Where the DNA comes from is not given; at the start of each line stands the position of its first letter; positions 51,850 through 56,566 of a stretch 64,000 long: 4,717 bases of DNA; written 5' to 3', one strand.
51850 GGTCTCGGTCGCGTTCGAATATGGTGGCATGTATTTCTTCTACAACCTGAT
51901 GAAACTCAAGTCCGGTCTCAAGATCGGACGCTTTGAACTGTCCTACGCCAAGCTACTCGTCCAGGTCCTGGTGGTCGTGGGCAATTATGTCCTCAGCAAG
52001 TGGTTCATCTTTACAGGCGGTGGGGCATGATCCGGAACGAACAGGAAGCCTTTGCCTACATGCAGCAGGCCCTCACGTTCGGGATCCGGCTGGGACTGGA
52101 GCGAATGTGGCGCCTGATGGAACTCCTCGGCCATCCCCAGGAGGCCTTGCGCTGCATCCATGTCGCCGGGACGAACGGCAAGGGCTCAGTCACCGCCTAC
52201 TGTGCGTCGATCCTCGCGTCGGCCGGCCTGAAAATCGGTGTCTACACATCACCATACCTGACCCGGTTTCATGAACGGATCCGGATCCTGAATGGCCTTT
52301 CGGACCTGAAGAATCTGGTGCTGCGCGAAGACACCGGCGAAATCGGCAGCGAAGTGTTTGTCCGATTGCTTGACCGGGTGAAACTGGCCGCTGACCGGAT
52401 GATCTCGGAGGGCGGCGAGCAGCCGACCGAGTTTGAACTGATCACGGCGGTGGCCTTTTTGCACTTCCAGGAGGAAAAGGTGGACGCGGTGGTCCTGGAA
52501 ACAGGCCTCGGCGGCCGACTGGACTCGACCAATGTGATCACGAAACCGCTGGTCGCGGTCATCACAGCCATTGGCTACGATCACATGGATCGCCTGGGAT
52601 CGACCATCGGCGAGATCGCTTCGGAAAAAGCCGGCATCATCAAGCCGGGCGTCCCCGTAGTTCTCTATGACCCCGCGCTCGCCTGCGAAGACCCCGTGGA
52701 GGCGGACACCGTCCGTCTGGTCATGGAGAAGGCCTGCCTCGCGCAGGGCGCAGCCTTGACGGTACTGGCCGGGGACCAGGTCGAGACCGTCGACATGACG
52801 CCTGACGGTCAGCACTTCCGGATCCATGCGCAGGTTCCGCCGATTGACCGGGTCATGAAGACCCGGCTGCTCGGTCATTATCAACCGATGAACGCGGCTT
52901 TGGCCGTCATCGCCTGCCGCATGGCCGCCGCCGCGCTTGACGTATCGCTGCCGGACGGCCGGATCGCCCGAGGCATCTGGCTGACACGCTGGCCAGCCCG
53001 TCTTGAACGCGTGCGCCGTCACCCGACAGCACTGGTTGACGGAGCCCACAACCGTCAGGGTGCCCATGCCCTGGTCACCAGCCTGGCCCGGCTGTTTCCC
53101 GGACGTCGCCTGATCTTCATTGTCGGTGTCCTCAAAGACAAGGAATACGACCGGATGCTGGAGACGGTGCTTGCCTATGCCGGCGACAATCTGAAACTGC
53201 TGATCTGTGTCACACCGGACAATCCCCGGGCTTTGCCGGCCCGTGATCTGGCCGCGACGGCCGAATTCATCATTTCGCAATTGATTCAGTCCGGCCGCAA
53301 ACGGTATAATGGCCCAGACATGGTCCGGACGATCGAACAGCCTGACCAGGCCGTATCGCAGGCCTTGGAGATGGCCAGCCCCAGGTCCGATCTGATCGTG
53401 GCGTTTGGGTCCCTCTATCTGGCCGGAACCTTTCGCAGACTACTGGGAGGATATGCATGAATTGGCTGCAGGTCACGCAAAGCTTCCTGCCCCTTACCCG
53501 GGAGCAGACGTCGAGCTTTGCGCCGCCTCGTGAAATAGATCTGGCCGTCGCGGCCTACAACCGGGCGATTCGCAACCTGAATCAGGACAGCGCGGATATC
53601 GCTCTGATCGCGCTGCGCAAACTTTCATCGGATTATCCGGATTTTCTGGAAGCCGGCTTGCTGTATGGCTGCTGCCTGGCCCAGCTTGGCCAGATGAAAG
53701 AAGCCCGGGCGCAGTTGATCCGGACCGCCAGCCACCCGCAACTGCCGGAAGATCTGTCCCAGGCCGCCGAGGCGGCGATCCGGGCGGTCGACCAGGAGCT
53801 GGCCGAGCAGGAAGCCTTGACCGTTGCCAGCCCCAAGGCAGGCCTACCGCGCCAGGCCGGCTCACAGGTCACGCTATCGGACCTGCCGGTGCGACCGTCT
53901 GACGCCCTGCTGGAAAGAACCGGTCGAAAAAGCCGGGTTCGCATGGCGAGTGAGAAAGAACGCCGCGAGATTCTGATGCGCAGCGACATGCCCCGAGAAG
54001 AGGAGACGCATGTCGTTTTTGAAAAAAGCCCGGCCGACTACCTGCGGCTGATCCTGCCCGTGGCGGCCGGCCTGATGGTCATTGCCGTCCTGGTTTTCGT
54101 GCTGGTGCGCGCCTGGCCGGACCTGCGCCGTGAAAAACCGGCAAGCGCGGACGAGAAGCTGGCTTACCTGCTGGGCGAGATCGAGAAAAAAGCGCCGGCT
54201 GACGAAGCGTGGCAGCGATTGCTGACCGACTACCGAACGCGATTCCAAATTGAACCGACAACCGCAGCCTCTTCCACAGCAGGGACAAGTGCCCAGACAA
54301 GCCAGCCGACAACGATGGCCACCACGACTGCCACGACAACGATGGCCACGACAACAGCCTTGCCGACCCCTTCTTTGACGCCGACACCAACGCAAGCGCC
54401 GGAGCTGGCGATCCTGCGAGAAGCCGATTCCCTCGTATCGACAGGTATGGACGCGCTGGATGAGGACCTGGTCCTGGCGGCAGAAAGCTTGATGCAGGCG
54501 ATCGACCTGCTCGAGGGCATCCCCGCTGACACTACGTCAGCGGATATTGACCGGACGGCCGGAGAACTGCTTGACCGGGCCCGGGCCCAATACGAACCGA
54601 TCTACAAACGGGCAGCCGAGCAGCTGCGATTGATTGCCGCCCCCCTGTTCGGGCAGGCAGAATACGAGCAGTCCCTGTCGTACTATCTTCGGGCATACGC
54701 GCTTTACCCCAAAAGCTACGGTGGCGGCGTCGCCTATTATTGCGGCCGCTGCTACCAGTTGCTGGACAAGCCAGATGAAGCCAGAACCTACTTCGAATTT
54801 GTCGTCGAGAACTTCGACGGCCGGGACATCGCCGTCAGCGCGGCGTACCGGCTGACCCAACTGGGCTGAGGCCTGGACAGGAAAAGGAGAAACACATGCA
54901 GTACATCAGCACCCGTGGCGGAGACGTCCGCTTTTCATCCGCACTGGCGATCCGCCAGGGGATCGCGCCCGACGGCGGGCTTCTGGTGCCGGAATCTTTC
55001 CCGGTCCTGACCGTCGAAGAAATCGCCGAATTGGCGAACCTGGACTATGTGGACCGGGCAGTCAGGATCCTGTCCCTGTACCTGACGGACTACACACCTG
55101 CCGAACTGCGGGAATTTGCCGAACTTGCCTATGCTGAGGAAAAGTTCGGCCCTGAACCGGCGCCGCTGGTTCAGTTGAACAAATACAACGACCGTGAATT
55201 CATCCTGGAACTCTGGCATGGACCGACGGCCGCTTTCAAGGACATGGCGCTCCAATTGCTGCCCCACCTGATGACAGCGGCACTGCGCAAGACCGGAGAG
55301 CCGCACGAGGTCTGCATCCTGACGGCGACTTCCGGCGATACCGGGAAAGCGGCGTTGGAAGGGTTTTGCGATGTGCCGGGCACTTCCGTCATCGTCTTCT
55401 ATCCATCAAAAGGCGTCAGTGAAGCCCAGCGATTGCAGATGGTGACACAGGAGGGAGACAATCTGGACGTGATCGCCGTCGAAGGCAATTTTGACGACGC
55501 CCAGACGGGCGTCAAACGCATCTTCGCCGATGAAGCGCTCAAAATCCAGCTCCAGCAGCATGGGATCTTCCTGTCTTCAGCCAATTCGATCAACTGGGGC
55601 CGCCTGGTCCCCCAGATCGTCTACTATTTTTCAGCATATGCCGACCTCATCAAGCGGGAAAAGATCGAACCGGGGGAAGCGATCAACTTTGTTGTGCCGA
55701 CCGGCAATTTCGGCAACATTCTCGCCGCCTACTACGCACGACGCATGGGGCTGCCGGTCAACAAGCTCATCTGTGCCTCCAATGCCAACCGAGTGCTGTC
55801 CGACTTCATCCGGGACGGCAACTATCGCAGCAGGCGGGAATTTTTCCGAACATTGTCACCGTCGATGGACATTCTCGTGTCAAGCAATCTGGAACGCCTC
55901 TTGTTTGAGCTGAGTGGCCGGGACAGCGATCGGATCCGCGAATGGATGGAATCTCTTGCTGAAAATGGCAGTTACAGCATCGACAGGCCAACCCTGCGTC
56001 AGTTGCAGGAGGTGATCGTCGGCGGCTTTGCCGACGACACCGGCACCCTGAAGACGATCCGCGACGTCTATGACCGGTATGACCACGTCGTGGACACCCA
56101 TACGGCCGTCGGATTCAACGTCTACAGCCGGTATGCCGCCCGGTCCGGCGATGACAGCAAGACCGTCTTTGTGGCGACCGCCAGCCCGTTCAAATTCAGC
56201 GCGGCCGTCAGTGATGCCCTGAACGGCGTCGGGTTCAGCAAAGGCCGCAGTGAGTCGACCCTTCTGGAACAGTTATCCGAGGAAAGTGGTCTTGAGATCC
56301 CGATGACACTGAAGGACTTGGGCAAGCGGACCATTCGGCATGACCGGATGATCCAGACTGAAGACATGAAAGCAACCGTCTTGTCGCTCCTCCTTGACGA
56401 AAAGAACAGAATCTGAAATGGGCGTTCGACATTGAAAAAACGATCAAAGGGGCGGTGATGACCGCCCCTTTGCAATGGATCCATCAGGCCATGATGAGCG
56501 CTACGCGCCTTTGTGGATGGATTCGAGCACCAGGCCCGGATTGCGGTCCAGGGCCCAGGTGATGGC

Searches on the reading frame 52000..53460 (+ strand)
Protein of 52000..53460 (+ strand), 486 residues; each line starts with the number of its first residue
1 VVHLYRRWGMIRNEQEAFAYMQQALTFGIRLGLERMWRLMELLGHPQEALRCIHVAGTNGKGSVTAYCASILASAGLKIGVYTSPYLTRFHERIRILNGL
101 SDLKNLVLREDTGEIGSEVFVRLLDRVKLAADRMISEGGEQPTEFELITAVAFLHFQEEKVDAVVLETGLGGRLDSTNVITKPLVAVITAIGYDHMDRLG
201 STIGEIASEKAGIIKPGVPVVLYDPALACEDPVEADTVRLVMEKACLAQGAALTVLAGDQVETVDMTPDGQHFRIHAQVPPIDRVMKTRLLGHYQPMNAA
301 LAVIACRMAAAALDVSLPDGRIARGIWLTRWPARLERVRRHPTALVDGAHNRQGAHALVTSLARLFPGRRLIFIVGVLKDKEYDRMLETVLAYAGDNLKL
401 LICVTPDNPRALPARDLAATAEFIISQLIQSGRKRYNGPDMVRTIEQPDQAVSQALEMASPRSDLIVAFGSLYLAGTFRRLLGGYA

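Call 89: search_protein_families(library=pfam, proteins=[window:52000-53460:+], max_evalue=0.00001)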
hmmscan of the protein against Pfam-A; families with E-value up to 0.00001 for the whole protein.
window:52000-53460:+ (486 aa): 2 families
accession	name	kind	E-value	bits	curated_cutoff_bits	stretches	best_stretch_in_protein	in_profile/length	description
PF02875.26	Mur_ligase_C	-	5.7e-19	69.6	28.4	1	334-471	2-126/127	Mur ligase, glutamate ligase domain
PF08245.18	Mur_ligase_M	-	4.2e-14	53.4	24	1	147-305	43-199/200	Mur ligase middle domain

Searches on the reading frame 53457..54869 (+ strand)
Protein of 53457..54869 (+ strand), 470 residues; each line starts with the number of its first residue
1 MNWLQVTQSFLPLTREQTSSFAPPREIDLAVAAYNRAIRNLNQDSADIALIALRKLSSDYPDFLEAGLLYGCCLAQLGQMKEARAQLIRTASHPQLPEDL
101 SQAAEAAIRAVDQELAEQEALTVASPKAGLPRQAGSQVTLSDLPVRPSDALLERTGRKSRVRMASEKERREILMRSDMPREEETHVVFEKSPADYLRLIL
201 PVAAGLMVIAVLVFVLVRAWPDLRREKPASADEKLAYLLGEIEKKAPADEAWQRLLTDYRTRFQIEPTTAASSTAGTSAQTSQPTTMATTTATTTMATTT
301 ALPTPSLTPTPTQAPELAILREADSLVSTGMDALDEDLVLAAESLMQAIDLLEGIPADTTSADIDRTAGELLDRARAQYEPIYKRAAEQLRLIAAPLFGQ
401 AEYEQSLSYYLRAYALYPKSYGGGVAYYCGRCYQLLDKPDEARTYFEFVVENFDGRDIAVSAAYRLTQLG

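Call 89: search_protein_families(library=pfam, proteins=[window:53457-54869:+], max_evalue=0.00001)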
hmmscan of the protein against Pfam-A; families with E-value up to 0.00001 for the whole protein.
window:53457-54869:+ (470 aa): 1 family
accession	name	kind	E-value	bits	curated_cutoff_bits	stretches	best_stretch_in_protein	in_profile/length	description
PF13174.12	TPR_6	-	2.3e-06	28.3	26.3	0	428-453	5-30/33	Tetratricopeptide repeat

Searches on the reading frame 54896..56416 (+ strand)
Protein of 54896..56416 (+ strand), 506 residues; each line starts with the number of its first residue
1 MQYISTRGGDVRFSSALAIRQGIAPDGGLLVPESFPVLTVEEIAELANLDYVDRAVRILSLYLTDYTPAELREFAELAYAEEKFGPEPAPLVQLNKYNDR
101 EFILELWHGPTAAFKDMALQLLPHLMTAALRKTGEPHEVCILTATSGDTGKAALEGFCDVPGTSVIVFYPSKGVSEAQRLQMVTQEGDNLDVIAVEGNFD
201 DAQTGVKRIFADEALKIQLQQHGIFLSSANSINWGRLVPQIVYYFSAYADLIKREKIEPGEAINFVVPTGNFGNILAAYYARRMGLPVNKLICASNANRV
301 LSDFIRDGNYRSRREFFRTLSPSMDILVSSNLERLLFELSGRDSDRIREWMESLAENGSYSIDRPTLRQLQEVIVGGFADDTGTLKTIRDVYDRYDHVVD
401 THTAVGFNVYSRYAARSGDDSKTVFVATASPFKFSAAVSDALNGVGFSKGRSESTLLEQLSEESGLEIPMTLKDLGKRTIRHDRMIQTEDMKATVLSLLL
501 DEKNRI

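Call 89: search_protein_families(library=pfam, proteins=[window:54896-56416:+], max_evalue=0.00001)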
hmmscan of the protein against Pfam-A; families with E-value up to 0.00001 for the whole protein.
window:54896-56416:+ (506 aa): 3 families
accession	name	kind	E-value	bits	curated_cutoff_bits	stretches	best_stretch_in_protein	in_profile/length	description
PF14821.11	Thr_synth_N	-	3.3e-23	82.1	25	1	2-79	1-79/79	Threonine synthase N terminus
PF00291.31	PALP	-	1.5e-17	64.3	35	1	87-359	6-261/295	Pyridoxal-phosphate dependent enzyme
PF24857.1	THR4_C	-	1.1e-09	38.7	27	1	403-448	1-48/85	Threonine synthase, C-terminal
